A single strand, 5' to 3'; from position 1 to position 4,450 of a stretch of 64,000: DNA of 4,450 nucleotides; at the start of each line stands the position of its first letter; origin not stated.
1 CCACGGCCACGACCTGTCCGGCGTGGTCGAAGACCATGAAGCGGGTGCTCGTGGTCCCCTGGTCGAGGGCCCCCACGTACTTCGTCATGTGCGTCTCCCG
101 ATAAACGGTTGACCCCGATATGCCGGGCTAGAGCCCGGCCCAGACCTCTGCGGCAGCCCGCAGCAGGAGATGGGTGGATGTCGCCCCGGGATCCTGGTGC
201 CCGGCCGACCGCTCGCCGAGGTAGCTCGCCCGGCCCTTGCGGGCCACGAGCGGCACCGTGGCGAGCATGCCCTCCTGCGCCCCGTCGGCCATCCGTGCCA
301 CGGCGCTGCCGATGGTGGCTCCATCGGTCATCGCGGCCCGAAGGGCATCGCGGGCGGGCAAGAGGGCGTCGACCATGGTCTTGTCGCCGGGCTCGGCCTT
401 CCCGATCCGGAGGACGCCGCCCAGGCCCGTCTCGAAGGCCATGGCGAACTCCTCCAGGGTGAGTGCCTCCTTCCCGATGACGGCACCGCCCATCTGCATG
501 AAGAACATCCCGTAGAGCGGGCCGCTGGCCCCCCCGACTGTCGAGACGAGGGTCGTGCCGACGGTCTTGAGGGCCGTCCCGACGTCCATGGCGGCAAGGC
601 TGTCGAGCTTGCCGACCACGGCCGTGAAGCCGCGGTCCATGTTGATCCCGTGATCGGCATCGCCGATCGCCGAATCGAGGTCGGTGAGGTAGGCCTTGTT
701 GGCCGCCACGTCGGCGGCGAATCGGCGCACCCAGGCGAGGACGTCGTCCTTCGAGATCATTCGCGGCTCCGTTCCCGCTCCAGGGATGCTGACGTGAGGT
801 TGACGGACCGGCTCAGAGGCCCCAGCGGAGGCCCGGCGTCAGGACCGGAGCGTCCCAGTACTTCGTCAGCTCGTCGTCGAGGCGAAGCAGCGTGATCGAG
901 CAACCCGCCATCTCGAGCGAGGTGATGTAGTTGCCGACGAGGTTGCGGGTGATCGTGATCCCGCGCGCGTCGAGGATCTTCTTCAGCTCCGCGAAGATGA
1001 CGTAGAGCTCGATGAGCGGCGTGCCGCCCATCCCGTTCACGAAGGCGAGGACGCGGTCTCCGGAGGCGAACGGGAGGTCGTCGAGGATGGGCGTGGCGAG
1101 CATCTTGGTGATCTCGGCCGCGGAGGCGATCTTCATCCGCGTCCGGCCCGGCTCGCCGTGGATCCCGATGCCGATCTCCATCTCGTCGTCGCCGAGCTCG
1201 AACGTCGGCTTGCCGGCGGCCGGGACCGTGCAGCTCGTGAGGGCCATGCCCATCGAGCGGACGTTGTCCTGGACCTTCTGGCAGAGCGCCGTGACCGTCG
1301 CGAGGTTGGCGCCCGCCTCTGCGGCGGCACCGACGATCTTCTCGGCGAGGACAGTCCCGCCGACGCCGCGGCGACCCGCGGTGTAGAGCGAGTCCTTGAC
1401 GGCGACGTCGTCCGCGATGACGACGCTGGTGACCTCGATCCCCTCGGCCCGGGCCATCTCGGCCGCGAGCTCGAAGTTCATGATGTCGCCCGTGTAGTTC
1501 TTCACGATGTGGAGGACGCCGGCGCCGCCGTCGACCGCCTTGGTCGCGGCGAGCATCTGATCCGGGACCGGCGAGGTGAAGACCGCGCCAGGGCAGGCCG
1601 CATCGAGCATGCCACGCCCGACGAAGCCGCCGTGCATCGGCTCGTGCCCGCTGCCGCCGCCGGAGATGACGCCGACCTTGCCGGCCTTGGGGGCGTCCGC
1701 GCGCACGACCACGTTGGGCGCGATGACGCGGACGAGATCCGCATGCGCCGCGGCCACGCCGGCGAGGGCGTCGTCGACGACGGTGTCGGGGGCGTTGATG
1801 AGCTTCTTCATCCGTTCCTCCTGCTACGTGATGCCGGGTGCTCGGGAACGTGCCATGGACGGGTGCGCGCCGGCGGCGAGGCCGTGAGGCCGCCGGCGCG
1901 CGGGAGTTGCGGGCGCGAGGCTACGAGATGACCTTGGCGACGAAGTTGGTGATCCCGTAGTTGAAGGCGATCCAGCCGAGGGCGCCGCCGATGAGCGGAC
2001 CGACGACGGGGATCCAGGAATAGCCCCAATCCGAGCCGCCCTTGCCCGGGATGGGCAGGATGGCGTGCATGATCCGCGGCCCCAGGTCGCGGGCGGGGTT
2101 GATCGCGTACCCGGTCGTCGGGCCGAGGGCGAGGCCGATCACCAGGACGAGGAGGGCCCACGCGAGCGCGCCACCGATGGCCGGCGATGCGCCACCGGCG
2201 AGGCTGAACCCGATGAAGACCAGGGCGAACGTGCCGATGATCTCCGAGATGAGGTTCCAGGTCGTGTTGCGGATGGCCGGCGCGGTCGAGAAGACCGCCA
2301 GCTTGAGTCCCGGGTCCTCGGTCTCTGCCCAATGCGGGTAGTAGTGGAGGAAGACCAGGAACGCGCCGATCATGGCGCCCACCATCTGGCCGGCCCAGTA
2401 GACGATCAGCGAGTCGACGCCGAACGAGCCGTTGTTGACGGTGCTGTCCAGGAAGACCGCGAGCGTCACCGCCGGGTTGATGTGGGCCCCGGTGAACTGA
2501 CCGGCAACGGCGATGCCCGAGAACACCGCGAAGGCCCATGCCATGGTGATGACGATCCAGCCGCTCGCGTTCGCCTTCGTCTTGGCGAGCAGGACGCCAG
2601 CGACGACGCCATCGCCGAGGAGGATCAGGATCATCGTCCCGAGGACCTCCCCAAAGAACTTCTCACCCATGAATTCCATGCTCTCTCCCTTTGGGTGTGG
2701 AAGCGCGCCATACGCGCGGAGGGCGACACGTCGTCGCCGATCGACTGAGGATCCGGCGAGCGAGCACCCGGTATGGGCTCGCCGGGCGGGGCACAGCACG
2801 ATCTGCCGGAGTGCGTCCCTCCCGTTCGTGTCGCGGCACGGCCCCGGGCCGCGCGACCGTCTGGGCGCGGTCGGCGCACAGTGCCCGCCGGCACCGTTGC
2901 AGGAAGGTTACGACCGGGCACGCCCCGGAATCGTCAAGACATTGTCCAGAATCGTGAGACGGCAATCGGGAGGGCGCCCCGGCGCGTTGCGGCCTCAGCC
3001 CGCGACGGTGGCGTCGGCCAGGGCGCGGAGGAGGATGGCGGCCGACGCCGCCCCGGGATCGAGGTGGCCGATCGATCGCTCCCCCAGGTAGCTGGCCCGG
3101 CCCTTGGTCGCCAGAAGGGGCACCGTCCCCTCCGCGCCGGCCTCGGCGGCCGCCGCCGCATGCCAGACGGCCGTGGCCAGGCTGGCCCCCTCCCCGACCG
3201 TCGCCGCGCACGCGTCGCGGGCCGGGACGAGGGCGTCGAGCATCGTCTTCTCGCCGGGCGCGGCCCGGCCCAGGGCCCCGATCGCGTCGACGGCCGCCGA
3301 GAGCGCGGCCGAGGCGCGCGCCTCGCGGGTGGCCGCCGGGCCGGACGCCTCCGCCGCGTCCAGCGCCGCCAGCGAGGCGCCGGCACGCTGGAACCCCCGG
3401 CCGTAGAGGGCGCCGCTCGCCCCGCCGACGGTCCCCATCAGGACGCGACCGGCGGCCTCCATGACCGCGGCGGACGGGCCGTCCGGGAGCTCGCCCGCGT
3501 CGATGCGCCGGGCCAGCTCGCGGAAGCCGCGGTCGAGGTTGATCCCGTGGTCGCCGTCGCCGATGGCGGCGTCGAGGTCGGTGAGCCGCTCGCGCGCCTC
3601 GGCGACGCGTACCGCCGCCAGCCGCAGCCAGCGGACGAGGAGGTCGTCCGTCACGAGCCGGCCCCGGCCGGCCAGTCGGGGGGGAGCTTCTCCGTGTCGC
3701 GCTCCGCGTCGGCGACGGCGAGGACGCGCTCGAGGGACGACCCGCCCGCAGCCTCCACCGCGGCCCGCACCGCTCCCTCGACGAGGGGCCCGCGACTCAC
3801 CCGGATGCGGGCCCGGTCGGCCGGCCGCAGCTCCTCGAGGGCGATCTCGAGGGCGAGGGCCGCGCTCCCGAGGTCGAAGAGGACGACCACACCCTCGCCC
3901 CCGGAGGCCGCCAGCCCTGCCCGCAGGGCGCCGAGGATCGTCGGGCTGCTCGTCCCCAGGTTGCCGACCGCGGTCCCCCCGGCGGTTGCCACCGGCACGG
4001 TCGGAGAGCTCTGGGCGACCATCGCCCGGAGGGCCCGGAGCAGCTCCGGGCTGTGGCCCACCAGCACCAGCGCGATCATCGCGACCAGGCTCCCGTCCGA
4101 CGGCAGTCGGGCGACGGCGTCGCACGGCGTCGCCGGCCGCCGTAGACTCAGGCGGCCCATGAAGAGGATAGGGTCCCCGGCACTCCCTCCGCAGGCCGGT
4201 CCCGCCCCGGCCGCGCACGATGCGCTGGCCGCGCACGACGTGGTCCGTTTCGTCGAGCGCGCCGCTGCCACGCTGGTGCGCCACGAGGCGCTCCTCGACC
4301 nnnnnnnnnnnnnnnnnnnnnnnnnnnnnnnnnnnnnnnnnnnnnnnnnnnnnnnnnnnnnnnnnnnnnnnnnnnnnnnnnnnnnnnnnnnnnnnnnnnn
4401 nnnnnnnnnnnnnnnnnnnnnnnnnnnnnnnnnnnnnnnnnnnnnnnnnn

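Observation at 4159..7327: Dak2/DhaL-family protein translationally coupled to a soluble GAF-PAS histidine kinase and an OmpR regulator: a candidate DhaL-sensing two-component system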

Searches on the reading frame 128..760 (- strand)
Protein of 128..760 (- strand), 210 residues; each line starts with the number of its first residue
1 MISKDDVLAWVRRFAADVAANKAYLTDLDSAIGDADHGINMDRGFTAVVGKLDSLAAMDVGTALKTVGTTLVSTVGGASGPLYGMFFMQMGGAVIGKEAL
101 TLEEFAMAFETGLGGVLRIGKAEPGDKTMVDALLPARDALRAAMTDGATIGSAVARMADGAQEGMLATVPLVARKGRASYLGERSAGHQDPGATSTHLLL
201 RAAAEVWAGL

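Call 6: search_protein_families(library=pfam, proteins=[window:128-760:-], max_evalue=0.01)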
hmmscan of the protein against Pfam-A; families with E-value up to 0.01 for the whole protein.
window:128-760:- (210 aa): 1 family
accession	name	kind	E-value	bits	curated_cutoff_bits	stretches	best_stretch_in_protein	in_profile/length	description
PF02734.22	Dak2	-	1.4e-51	175.2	27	1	31-204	1-173/174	DAK2 domain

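Call 7: search_protein_families(library=ncbifam, proteins=[window:128-760:-], max_evalue=0.01)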
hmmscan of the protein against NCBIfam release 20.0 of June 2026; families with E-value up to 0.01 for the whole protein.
window:128-760:- (210 aa): 4 families
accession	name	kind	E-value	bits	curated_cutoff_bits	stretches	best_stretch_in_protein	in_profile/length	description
TIGR02365.1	dha_L_ycgS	equivalog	2.4e-69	233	138.3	1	8-204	2-195/196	dihydroxyacetone kinase subunit DhaL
NF011049.0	PRK14479.1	subfamily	7.2e-54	183.3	492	1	4-206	361-565/568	dihydroxyacetone kinase family protein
TIGR02361.1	dak_ATP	equivalog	2.2e-29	102.5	574.95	1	3-203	381-582/583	glycerone kinase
TIGR03599.1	YloV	subfamily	0.00088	17.9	396.1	1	32-166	27-160/530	DAK2 domain fusion protein YloV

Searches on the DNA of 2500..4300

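Call 69: search_rna_families(source=window, start=2500, end=4300, threshold=evalue, max_evalue=1, show_alignments=2)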
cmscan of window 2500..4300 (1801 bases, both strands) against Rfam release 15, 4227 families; matches with E-value up to 1: 0.
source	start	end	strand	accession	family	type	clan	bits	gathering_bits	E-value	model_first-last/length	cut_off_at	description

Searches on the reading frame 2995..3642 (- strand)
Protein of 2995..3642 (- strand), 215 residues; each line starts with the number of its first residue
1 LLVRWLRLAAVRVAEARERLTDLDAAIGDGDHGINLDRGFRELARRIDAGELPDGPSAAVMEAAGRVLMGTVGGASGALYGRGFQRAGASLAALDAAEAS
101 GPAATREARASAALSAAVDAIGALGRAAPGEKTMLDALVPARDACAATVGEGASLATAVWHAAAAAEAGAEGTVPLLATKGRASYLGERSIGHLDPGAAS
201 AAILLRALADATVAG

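Call 6: search_protein_families(library=pfam, proteins=[window:2995-3642:-], max_evalue=0.01)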
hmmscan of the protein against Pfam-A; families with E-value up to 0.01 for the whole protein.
window:2995-3642:- (215 aa): 1 family
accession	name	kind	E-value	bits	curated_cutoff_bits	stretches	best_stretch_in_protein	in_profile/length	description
PF02734.22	Dak2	-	4.7e-46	157.3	27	1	26-209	1-173/174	DAK2 domain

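Call 7: search_protein_families(library=ncbifam, proteins=[window:2995-3642:-], max_evalue=0.01)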
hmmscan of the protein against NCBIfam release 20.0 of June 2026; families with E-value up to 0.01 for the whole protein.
window:2995-3642:- (215 aa): 3 families
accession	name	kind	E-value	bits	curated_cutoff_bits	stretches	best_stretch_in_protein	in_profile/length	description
TIGR02365.1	dha_L_ycgS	equivalog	1.4e-57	194.6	138.3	1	4-209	3-195/196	dihydroxyacetone kinase subunit DhaL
NF011049.0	PRK14479.1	subfamily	3.1e-48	164.7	492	1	3-211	365-565/568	dihydroxyacetone kinase family protein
TIGR02361.1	dak_ATP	equivalog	1.8e-33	116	574.95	1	4-209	387-583/583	glycerone kinase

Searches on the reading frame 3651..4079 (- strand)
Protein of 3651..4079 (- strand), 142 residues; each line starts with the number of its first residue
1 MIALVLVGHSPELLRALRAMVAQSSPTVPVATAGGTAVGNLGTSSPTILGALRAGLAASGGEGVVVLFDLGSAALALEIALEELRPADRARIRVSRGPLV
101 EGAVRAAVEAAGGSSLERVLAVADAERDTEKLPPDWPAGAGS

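Call 6: search_protein_families(library=pfam, proteins=[window:3651-4079:-], max_evalue=0.01)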
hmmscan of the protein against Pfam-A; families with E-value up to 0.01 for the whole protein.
window:3651-4079:- (142 aa): 1 family
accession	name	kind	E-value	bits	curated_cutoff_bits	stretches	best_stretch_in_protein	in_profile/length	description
PF03610.21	EIIA-man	-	8.3e-14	52.1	21.4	1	4-119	2-115/116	PTS system fructose IIA component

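Call 7: search_protein_families(library=ncbifam, proteins=[window:3651-4079:-], max_evalue=0.01)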
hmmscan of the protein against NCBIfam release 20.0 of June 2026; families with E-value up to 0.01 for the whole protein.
window:3651-4079:- (142 aa): 2 families
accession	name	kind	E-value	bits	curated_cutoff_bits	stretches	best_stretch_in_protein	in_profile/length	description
TIGR02364.1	dha_pts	equivalog_domain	2.2e-24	86.2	98.25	1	3-123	2-121/125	dihydroxyacetone kinase phosphoryl donor subunit DhaM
NF008478.1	PRK11377.1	equivalog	2.6e-14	53.1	520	1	1-124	1-125/473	dihydroxyacetone kinase phosphoryl donor subunit DhaM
